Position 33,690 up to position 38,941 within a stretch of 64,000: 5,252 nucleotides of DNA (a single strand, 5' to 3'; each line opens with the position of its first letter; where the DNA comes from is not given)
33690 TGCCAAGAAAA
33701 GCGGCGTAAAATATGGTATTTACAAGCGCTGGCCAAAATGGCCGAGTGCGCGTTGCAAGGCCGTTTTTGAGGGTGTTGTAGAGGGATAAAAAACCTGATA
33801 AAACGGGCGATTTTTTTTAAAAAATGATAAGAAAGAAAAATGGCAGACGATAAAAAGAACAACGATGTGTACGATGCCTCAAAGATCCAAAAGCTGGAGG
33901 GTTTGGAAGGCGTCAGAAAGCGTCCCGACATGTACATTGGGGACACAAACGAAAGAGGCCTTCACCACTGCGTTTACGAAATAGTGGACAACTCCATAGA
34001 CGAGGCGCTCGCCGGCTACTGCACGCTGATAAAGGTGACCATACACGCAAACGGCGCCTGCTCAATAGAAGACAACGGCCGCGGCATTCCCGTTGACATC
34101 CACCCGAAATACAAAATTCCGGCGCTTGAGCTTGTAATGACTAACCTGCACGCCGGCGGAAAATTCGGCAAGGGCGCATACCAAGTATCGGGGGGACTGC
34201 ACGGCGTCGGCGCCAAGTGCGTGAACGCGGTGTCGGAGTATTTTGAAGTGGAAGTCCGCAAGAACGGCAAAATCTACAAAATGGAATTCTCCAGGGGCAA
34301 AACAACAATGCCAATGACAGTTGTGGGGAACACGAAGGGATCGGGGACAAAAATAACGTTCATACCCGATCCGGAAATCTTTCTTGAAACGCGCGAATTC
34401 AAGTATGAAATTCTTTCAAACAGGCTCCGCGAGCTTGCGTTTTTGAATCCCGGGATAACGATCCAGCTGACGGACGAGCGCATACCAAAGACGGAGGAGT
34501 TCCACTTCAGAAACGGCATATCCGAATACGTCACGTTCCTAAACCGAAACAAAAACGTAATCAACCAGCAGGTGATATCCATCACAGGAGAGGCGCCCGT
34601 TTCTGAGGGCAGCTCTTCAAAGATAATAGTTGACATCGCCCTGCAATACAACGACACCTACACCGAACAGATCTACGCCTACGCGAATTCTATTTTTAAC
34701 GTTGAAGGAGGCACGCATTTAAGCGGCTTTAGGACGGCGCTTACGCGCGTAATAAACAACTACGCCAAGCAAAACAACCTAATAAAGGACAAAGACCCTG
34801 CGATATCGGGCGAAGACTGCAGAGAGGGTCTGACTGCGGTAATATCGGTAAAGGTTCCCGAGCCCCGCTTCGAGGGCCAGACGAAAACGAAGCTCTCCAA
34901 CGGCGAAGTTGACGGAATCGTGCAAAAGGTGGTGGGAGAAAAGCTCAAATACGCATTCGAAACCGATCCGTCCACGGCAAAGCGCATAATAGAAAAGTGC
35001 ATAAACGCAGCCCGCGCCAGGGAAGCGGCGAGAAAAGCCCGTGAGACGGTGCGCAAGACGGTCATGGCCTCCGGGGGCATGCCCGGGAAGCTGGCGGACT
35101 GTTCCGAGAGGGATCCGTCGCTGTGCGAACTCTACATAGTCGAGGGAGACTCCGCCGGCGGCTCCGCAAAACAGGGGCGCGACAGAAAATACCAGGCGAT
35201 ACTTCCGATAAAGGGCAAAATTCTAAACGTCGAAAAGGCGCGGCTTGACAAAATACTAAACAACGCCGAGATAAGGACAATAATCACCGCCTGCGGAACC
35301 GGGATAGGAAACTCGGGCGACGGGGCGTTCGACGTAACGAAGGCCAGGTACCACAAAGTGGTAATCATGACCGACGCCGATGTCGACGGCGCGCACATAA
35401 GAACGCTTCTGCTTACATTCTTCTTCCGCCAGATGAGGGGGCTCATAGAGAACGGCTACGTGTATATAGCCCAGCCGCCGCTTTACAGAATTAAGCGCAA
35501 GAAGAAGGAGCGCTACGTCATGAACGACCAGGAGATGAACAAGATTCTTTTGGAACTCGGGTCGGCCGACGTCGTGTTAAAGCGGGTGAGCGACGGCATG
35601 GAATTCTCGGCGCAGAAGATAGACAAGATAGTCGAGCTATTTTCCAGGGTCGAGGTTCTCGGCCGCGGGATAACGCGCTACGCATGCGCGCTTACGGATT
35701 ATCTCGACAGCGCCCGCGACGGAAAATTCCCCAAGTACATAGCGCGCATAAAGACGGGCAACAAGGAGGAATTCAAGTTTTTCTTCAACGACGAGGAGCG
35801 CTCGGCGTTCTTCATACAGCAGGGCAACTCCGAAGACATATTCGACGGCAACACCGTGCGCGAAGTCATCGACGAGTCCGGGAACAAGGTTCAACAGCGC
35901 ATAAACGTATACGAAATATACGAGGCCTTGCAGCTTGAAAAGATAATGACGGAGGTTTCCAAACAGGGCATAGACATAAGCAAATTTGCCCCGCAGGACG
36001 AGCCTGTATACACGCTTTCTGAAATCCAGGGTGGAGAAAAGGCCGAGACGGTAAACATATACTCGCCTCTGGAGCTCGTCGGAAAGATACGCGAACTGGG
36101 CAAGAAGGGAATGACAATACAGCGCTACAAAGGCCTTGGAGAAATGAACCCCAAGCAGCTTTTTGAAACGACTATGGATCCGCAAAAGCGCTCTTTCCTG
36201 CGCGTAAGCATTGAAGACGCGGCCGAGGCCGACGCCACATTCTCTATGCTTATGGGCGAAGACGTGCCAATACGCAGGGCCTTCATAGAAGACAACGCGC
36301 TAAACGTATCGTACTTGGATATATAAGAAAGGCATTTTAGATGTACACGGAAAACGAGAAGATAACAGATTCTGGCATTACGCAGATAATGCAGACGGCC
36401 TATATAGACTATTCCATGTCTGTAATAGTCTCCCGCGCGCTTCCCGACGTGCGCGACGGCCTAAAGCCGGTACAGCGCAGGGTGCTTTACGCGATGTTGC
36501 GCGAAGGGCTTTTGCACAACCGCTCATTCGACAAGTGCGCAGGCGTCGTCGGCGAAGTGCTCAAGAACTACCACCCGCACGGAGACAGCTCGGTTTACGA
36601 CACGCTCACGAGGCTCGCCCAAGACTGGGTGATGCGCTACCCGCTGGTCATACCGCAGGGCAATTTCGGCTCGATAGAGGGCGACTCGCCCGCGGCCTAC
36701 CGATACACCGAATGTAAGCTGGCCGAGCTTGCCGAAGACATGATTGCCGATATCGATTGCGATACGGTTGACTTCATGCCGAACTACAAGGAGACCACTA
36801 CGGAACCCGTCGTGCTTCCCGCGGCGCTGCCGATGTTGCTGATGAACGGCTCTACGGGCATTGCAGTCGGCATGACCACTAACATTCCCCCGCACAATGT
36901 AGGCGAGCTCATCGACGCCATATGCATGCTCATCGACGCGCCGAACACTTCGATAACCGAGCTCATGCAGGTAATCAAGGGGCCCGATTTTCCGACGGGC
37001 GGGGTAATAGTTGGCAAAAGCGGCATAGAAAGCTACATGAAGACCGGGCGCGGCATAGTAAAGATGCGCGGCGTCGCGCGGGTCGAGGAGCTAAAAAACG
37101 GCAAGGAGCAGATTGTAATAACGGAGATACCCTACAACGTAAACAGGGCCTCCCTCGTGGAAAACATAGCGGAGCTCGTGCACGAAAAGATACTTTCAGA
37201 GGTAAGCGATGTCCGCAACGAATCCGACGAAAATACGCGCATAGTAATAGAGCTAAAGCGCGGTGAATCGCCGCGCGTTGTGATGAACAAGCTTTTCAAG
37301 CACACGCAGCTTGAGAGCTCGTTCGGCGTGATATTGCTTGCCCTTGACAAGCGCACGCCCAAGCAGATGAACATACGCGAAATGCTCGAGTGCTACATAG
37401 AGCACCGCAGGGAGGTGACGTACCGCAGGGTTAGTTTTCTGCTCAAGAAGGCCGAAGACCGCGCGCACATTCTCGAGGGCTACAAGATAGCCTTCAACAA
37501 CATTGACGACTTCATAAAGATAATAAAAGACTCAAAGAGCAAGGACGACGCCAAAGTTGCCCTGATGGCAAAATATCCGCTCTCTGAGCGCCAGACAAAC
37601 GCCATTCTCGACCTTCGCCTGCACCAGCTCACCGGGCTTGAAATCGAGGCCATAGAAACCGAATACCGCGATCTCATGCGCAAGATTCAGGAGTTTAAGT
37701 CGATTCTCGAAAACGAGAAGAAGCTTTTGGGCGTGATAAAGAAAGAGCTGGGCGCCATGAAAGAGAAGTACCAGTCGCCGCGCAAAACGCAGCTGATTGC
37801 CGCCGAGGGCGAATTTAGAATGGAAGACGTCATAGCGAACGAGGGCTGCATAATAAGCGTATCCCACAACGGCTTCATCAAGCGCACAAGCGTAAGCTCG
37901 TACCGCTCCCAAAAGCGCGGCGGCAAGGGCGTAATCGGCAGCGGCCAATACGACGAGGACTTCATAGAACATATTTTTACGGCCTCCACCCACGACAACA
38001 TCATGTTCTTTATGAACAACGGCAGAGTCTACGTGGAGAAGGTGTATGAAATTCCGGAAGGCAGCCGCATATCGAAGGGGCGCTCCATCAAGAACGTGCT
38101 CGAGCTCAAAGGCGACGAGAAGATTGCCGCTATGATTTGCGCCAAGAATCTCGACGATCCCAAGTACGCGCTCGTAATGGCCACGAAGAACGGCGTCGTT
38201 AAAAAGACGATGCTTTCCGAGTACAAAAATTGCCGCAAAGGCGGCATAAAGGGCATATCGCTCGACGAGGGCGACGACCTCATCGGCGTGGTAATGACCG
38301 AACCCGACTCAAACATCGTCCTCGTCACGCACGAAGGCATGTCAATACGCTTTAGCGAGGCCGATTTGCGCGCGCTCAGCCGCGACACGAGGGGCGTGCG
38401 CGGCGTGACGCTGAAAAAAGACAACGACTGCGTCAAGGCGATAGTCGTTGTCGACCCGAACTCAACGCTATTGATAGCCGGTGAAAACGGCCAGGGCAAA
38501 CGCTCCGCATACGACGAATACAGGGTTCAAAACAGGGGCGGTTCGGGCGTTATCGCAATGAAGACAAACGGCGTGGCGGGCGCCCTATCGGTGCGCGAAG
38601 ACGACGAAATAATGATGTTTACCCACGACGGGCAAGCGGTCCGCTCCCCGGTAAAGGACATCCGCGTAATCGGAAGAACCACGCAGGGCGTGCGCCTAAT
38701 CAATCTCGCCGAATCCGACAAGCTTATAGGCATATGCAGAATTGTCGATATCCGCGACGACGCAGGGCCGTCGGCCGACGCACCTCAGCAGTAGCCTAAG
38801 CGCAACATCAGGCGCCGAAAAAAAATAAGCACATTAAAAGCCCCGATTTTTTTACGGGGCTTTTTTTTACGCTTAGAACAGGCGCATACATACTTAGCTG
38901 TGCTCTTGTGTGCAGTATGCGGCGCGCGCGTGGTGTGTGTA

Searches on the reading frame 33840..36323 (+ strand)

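Call 61: search_protein_families(library=pfam, proteins=[window:33840-36323:+], max_evalue=0.00001)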
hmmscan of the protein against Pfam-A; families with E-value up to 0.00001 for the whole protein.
window:33840-36323:+ (828 aa): 4 families
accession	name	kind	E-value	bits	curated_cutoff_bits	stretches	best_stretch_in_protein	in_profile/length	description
PF00204.31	DNA_gyraseB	-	4e-62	209.2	27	1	226-402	1-172/173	DNA gyrase B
PF00986.26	DNA_gyraseB_C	-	1.7e-28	99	29.8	1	755-817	1-63/63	DNA gyrase B subunit, carboxyl terminus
PF01751.28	Toprim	-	9.4e-19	67.8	23.1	1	430-545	1-95/96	Toprim domain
PF02518.31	HATPase_c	-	2.1e-16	60.7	26.4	1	37-177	2-108/111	Histidine kinase-, DNA gyrase B-, and HSP90-like ATPase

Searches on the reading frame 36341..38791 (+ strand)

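Call 61: search_protein_families(library=pfam, proteins=[window:36341-38791:+], max_evalue=0.00001)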
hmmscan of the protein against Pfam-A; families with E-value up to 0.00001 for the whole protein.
window:36341-38791:+ (817 aa): 2 families
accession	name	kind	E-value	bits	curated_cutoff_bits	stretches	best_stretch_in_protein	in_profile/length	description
PF00521.26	DNA_topoisoIV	-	2.8e-157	524.4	31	1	32-470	1-431/432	DNA gyrase/topoisomerase IV, subunit A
PF03989.18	DNA_gyraseA_C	-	2.4e-63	209.8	27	6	755-798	1-44/48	DNA gyrase C-terminal domain, beta-propeller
